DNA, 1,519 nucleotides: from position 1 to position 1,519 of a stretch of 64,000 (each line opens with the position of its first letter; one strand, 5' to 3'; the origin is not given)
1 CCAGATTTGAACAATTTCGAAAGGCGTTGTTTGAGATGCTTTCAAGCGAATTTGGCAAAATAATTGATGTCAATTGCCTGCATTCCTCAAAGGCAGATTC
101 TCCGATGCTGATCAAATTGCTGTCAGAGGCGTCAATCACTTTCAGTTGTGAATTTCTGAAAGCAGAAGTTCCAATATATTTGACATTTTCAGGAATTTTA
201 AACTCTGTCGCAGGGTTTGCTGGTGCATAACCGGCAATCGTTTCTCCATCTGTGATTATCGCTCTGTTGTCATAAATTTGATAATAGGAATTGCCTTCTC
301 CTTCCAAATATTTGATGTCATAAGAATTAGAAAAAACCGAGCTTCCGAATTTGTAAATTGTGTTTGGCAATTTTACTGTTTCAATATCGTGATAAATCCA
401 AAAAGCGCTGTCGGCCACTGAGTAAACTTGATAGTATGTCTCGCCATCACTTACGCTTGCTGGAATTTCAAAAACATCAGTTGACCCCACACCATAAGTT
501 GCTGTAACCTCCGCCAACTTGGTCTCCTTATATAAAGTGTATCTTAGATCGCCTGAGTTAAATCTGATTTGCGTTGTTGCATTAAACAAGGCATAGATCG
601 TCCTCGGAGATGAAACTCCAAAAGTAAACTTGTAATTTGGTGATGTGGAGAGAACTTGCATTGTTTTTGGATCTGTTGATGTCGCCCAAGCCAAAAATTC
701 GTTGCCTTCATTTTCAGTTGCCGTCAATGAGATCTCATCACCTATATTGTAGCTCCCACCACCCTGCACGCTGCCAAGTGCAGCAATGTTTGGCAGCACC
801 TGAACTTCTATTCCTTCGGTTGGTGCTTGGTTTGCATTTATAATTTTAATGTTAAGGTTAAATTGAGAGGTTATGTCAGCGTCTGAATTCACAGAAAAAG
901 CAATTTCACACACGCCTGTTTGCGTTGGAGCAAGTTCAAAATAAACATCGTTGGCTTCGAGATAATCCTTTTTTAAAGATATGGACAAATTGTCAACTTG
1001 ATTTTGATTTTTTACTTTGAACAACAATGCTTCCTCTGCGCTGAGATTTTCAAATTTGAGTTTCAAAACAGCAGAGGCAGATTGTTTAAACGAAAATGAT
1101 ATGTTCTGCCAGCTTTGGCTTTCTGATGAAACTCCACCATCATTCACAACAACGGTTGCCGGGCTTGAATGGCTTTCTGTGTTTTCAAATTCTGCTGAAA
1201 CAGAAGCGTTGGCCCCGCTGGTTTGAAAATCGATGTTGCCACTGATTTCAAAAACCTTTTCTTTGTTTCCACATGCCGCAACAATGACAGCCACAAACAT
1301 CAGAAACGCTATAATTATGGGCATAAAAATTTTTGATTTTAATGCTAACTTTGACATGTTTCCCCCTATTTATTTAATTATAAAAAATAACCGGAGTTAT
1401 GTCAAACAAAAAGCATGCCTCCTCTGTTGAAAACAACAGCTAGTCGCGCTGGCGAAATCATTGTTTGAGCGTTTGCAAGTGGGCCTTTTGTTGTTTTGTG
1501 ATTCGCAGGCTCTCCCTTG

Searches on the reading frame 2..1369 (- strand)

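Call 89: search_protein_families(library=pfam, proteins=[window:2-1369:-], max_evalue=0.01)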
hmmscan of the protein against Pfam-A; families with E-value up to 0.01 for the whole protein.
window:2-1369:- (456 aa): 3 families
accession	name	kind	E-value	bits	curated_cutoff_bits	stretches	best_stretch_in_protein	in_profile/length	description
PF13306.12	LRR_5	-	9.8e-23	80.9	27.7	2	387-456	13-81/127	BspA type Leucine rich repeat region (6 copies)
PF18998.6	Flg_new_2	-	8.6e-08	32.5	23.6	1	197-264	9-71/73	Divergent InlB B-repeat domain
PF13855.12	LRR_8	-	7.8e-05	22.8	27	1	408-456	2-51/61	Leucine rich repeat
